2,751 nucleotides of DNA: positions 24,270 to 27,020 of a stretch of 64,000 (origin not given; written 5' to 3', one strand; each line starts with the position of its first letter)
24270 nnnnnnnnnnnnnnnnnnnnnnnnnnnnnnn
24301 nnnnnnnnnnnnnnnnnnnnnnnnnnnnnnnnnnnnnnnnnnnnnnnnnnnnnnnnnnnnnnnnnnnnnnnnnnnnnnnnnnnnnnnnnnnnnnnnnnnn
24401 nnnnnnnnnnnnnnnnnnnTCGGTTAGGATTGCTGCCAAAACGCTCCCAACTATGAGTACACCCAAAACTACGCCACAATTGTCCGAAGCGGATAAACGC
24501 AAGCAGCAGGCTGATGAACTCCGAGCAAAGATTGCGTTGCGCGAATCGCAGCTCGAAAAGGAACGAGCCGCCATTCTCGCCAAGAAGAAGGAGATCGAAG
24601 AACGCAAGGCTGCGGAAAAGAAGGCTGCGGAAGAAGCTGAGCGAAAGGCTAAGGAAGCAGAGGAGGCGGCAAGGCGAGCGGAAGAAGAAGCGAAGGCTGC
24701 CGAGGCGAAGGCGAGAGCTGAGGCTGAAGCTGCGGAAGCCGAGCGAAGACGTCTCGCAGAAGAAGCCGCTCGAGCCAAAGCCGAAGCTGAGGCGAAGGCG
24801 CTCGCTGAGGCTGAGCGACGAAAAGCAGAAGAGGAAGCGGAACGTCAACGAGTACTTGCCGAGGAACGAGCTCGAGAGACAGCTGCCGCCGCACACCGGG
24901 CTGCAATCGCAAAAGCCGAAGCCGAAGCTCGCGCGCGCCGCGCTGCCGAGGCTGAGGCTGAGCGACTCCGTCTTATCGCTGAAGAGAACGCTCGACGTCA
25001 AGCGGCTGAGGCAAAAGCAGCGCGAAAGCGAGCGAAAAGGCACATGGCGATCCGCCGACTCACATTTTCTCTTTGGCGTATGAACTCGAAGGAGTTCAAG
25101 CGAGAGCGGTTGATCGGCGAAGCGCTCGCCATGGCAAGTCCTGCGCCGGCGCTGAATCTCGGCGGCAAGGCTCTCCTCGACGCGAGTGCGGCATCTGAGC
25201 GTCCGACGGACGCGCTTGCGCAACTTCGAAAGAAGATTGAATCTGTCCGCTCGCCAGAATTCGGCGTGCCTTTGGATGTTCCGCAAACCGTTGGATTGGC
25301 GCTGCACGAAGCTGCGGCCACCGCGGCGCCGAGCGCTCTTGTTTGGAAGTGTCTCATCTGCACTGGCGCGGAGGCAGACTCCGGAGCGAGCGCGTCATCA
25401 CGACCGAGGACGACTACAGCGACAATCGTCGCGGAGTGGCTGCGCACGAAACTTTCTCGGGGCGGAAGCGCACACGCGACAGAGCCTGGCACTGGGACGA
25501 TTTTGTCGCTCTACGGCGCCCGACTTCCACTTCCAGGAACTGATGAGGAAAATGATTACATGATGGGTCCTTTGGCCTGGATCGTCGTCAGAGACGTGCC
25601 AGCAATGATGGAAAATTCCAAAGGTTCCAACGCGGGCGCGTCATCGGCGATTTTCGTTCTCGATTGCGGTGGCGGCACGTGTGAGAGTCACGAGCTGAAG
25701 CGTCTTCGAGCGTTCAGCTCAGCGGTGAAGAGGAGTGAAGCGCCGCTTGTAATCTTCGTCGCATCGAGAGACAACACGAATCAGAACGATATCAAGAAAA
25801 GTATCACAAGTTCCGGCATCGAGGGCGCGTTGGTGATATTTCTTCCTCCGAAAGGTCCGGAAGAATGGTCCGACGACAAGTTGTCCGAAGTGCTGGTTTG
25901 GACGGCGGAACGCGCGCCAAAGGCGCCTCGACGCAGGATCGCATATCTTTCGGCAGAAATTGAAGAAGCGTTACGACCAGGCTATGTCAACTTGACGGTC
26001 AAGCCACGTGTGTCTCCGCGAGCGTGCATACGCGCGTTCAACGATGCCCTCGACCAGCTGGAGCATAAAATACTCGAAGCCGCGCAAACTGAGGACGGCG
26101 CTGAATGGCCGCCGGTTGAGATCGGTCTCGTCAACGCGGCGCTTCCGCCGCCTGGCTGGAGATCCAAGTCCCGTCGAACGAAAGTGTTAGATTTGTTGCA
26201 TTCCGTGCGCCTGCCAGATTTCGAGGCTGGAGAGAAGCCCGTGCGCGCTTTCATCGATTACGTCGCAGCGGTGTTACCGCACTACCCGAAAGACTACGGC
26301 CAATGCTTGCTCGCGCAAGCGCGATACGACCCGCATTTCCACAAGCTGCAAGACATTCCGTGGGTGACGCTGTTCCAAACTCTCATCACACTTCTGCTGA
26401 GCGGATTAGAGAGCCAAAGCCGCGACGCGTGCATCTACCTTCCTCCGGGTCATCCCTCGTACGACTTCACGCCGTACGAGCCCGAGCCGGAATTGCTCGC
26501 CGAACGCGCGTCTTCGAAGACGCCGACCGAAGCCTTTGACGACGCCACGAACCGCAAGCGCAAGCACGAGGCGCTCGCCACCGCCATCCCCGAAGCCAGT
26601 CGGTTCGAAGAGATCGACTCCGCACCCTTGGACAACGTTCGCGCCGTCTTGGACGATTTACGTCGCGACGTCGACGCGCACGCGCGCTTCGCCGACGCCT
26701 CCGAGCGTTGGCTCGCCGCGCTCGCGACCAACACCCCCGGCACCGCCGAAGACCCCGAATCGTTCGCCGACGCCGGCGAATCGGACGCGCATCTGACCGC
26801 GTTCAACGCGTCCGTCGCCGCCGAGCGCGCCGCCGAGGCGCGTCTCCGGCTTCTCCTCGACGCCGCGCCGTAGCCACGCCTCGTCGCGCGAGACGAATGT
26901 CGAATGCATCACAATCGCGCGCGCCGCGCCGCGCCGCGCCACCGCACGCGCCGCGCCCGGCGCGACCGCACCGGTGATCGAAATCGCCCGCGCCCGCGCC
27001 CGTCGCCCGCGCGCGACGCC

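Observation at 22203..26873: SAC3/GANP TREX-2 scaffold with its own FG-repeat domain, a 21-bp tandem-repeat-encoded SPFGAS array and a ~180-residue E/A/K-rich single helix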

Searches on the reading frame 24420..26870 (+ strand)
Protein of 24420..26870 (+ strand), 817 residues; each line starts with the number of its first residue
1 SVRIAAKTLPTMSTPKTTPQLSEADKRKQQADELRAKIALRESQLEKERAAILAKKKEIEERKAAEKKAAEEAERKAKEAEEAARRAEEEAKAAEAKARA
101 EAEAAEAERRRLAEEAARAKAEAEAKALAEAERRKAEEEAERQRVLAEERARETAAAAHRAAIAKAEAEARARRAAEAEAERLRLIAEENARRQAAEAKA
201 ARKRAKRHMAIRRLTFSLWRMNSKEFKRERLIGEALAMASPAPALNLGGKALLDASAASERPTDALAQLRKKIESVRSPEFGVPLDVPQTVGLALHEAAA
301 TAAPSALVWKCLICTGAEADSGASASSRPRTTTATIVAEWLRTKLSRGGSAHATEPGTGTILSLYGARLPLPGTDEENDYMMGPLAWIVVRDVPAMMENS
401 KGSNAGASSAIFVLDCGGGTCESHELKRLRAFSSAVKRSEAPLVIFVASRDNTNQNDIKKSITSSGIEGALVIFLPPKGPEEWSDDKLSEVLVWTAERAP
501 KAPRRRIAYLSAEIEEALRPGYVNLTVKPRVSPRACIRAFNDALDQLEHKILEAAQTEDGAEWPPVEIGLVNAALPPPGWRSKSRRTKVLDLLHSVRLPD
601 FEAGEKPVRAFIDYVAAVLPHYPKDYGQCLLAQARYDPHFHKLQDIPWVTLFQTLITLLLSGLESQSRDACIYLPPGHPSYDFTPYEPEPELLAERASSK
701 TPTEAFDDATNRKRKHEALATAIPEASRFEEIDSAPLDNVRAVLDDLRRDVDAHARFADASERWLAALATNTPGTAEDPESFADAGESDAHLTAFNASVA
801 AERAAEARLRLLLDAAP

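Call 42: predict_structure(alignment_id=A2)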
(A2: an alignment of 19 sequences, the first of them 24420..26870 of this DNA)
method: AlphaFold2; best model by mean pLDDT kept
length: 817 residues; sequences in the alignment: 19
mean_pLDDT: 67.1   pTM: 0.42
mean pLDDT of the five models: 67.1, 65.3, 64.0, 62.9, 61.9
residues with pLDDT >= 90: 76; 70-90: 363; 50-70: 188; < 50: 190
segments of 3 or more residues with pLDDT < 50: 1-22, 104-109, 116-118, 236-265, 272-278, 303-305, 378-380, 503-506, 559-563, 570-578, 675-736, 771-789
pLDDT, mean of each block of 10 residues (from residue 1): 36 34 61 81 83 81 79 74 69 57 49 49 50 53 52 61 74 78 81 82 85 76 63 48 33 42 50 48 82 79 62 80 62 85 75 61 77 57 72 73 71 85 88 83 89 83 88 78 82 88 54 80 76 90 89 65 50 45 77 91 89 93 89 83 83 90 76 48 34 34 31 32 32 47 73 74 60 37 43 69 78 61
secondary structure, 60 per line:
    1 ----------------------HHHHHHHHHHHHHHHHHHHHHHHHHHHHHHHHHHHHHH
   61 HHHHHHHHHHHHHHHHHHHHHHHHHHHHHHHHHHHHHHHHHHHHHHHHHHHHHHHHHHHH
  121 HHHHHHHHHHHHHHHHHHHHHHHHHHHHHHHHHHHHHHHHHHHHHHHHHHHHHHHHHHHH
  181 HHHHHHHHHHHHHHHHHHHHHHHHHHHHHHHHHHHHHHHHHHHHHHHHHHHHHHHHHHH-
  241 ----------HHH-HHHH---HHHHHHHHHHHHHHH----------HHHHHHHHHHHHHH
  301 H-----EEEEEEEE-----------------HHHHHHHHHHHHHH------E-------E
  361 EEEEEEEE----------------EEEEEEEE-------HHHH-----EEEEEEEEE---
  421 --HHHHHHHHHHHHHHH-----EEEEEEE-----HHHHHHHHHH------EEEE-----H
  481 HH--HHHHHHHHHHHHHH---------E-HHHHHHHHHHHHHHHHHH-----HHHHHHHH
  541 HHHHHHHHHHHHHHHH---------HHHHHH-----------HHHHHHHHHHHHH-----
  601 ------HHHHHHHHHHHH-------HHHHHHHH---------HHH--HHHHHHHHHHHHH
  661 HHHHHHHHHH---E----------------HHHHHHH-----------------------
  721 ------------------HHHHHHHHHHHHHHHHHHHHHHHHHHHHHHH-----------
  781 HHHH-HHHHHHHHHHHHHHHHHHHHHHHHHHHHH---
elements in order (helices of 4 or more, strands of 3 or more residues): H23-239 H255-258 H262-276 H287-301 E307-314 H332-345 E360-368 E385-392 H400-403 E409-417 H423-437 E443-449 H455-464 E471-474 H485-498 H510-527 H533-556 H566-571 H583-595 H607-618 H626-633 H648-670 H691-697 H739-769 H781-784 H786-814

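Call 46: fold_search(model_id=the predicted structure, library=pdb)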
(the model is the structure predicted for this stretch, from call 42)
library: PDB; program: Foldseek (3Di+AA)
matches with E <= 10: 1134; with E <= 0.001: 4
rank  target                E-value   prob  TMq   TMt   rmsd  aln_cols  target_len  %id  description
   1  3ihw                  3.8e-04  1.00  0.14  0.51   7.2       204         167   12  Crystal structure of the Ras-like domain of CENTG3 (released 2009-08-11)
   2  4m8n_F                3.8e-04  1.00  0.14  0.51   6.8       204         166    8  Crystal Structure of PlexinC1/Rap1B Complex (released 2013-10-09)
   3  2g77_B                4.8e-04  1.00  0.14  0.51   6.3       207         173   13  Crystal Structure of Gyp1 TBC domain in complex with Rab33 GTPase bound to GDP and AlF3 (released 2006-07-25)
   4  2fu5_C                8.3e-04  1.00  0.12  0.53   7.7       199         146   10  structure of Rab8 in complex with MSS4 (released 2006-04-04)
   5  3kud_A                1.2e-03  1.00  0.14  0.51   6.7       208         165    9  Complex of Ras-GDP with RafRBD(A85K) (released 2010-03-23)
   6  7aca_C                1.5e-03  1.00  0.14  0.51   7.0       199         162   12  CRYSTAL STRUCTURE OF AN ACTIVE KRAS G12D (GPPCP) DIMER IN COMPLEX WITH BI-5747 (released 2020-11-18)
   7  5vbe                  1.5e-03  1.00  0.14  0.52   6.6       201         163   10  Crystal Structure of Small Molecule Disulfide 2C07 Bound to H-Ras M72C GDP (released 2017-10-25)
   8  1zvq                  1.6e-03  1.00  0.13  0.47   7.1       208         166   10  Structure of the Q61G mutant of Ras in the GDP-bound form (released 2006-03-14)
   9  2eqb_A                1.6e-03  0.99  0.14  0.48   7.2       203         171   12  Crystal structure of the Rab GTPase Sec4p, the Sec2p GEF domain, and phosphate complex (released 2007-05-22)
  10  4g0n_A                1.8e-03  1.00  0.14  0.53   6.6       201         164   10  Crystal Structure of wt H-Ras-GppNHp bound to the RBD of Raf Kinase (released 2013-07-17)
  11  9c3r_B                1.8e-03  1.00  0.14  0.53   6.6       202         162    9  Crystal structure of GDP-bound KRAS G12D/V45E: Suppressing G12D oncogenicity via second-site V45E mutation (released 2025-10-08)
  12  1rrg_A                1.8e-03  0.99  0.14  0.46   7.6       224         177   12  NON-MYRISTOYLATED RAT ADP-RIBOSYLATION FACTOR-1 COMPLEXED WITH GDP, DIMERIC CRYSTAL FORM (released 1996-06-20)
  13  821p                  1.9e-03  1.00  0.14  0.53   6.8       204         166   12  THREE-DIMENSIONAL STRUCTURES AND PROPERTIES OF A TRANSFORMING AND A NONTRANSFORMING GLYCINE-12 MUTANT OF P21H-RAS (released 1994-01-31)
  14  9u8v                  1.9e-03  1.00  0.14  0.53   6.8       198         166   11  Crystal structure of KRAS-G12D/Y96S mutant in complex with GDP (released 2026-03-25)
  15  421p                  2.1e-03  1.00  0.14  0.52   6.7       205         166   11  THREE-DIMENSIONAL STRUCTURES OF H-RAS P21 MUTANTS: MOLECULAR BASIS FOR THEIR INABILITY TO FUNCTION AS SIGNAL SWITCH MOLE (released 1994-01-31)
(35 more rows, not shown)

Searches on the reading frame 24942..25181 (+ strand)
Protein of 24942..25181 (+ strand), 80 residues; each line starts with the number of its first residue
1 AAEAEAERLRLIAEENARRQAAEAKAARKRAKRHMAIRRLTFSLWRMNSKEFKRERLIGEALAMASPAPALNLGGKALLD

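Call 65: search_solved_structures(query=window:24942-25181:+, max_evalue=10, show_alignments=3)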
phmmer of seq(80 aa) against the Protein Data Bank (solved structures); distinct sequences matched with E-value up to 10: 0.

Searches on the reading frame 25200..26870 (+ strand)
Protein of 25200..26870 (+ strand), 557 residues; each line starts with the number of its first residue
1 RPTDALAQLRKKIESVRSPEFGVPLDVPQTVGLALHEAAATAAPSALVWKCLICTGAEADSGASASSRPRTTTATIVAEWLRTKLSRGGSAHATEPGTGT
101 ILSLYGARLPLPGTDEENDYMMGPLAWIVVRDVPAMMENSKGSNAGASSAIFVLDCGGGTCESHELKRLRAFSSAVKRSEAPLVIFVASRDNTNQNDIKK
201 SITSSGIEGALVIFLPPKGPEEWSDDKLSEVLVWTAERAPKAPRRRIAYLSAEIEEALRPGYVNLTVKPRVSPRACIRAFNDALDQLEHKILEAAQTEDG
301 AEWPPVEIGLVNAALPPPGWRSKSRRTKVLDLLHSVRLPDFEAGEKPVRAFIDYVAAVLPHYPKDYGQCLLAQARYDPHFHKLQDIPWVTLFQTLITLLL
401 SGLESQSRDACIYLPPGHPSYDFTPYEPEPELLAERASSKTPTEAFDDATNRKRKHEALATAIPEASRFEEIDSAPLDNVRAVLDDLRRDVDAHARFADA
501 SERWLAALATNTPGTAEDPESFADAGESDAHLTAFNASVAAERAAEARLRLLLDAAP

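Call 26: search_protein_representatives(protein=window:25200-26870:+)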
Query: 557 residues. Proteins with E-value up to 0.001 (for the whole library): 19; up to 1e-10: 5; up to 1e-30: 5. The best 19 are listed.
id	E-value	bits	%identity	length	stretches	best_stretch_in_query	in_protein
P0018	7.0e-244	826.6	67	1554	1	1-554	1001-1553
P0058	1.5e-239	812.3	86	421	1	137-557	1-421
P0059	6.8e-43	163.3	71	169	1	265-370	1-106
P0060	4.3e-38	147.5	66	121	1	76-194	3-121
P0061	6.4e-35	137.0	55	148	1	411-556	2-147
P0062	5.5e-10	54.7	30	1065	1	11-368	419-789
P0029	7.8e-10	54.2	38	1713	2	4-110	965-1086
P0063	2.1e-09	52.8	28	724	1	18-342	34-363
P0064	1.3e-07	46.9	32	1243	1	221-348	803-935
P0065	2.9e-07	45.7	32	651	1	35-347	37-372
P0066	3.8e-07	45.3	38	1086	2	224-342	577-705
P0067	4.0e-07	45.3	37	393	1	45-209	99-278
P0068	3.0e-06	42.4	31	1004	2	223-342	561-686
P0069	3.3e-06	42.2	30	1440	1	24-342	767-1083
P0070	4.6e-06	41.8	34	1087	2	223-342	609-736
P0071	1.6e-04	36.7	24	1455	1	144-343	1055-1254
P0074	5.6e-04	34.9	33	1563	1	138-342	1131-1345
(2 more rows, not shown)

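Call 28: search_protein_families(library=pfam, proteins=[P0062, P0064, P0066, P0068, P0069, P0070, P0071, P0074], max_evalue=0.01)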
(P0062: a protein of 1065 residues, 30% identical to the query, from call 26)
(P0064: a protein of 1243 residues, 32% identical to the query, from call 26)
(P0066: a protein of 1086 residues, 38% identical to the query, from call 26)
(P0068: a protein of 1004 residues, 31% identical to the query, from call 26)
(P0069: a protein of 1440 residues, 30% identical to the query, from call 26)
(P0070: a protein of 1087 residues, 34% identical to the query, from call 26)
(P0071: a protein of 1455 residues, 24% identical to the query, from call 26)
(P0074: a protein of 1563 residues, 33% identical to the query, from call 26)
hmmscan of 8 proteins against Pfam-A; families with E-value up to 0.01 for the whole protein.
P0062 (1065 aa): 1 family
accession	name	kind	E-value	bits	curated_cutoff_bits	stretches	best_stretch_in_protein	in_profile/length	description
PF03399.22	SAC3_GANP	-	4.9e-16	59.4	27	1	1-88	199-288/289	SAC3/GANP family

P0064 (1243 aa): 1 family
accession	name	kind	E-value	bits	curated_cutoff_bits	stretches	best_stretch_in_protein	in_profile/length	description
PF03399.22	SAC3_GANP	-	9.5e-68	229.1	27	1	15-268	40-287/289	SAC3/GANP family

P0066 (1086 aa): 0 families

P0068 (1004 aa): 0 families

P0069 (1440 aa): 1 family
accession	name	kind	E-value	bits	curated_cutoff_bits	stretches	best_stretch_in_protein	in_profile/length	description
PF03399.22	SAC3_GANP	-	1.1e-81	274.9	27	1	150-443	1-288/289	SAC3/GANP family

P0070 (1087 aa): 0 families

P0071 (1455 aa): 1 family
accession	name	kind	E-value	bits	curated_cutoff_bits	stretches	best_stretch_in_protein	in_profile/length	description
PF03399.22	SAC3_GANP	-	2.4e-81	273.7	27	1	345-638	1-288/289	SAC3/GANP family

P0074 (1563 aa): 1 family
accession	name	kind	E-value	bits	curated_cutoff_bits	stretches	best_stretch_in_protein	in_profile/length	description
PF03399.22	SAC3_GANP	-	8.3e-82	275.2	27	1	429-722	1-288/289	SAC3/GANP family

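Call 73: search_protein_families(library=pfam, proteins=[window:25200-26870:+, P0074, P0166, P0075, P0071], max_evalue=10)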
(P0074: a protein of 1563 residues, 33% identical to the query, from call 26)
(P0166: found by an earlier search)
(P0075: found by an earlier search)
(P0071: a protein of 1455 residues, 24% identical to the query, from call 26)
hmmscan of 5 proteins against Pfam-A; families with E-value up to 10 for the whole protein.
window:25200-26870:+ (557 aa): 0 families

P0074 (1563 aa): 3 families
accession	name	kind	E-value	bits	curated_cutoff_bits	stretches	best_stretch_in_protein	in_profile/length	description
PF03399.22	SAC3_GANP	-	8.3e-82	275.2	27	1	429-722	1-288/289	SAC3/GANP family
PF21045.3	INT10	-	0.048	12.3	26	1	635-699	601-661/710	Integrator subunit 10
PF02491.25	SHS2_FTSA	-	0.13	13.1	25.4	1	792-841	12-62/79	SHS2 domain inserted in FTSA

P0166 (1520 aa): 3 families
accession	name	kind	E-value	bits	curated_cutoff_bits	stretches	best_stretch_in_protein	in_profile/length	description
PF03399.22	SAC3_GANP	-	1.1e-81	274.8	27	1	150-443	1-288/289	SAC3/GANP family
PF17585.7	Phage_Arf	-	0.19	12.1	27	1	307-323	31-47/47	Accessory recombination function protein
PF12249.13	AftA_C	-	2.9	8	25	1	1315-1395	27-107/177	Arabinofuranosyltransferase A C terminal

P0075 (1744 aa): 1 family
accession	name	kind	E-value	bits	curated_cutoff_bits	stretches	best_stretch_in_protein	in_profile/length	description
PF03399.22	SAC3_GANP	-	3e-66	224.2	27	1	461-755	1-287/289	SAC3/GANP family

P0071 (1455 aa): 4 families
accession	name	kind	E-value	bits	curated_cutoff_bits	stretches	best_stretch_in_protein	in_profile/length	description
PF03399.22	SAC3_GANP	-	2.4e-81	273.7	27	1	345-638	1-288/289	SAC3/GANP family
PF17878.8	ssDBP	-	0.016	15.6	27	1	641-691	19-63/81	Phage single-stranded DNA-binding protein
PF21045.3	INT10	-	0.023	13.3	26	1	551-629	601-675/710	Integrator subunit 10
PF02201.23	SWIB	-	0.037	14.2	25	1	995-1025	19-49/74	SWIB/MDM2 domain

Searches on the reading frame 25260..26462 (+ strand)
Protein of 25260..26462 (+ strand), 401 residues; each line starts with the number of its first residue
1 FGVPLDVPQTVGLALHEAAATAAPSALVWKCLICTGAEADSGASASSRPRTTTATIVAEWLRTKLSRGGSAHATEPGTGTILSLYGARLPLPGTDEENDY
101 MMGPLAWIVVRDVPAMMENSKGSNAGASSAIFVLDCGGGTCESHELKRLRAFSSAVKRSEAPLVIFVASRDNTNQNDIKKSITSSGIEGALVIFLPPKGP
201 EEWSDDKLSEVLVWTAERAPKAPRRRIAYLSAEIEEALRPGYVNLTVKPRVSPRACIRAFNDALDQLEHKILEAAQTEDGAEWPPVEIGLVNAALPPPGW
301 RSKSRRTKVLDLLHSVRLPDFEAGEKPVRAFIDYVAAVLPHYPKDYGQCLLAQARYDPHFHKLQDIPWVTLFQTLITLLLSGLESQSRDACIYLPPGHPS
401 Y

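Call 62: predict_structure(alignment_id=A4)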
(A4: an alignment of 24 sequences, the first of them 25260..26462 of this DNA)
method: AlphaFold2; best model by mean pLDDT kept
length: 401 residues; sequences in the alignment: 24
mean_pLDDT: 85.5   pTM: 0.81
mean pLDDT of the five models: 85.5, 84.4, 83.4, 83.3, 82.6
residues with pLDDT >= 90: 190; 70-90: 170; 50-70: 37; < 50: 4
segments of 3 or more residues with pLDDT < 50: 398-401
pLDDT, mean of each block of 10 residues (from residue 1): 85 83 72 90 74 91 82 74 90 63 84 83 83 90 92 89 94 90 93 88 89 93 82 89 78 92 95 74 83 82 89 94 90 95 93 86 85 93 85 69 34
secondary structure, 60 per line:
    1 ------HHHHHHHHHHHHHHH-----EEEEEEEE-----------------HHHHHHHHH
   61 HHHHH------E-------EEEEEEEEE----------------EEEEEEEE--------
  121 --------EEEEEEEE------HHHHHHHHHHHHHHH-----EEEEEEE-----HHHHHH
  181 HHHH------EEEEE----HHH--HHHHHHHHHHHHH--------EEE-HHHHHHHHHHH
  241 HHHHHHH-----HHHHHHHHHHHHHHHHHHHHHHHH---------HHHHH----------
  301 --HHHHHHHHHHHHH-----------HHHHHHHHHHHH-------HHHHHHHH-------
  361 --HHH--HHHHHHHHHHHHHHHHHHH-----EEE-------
elements in order: H7-21 E27-34 H52-65 E80-88 E105-112 E129-136 H143-157 E163-169 H175-184 E191-195 H205-217 E226-228 H230-247 H253-276 H286-290 H303-315 H327-338 H346-353 H368-386 E392-394
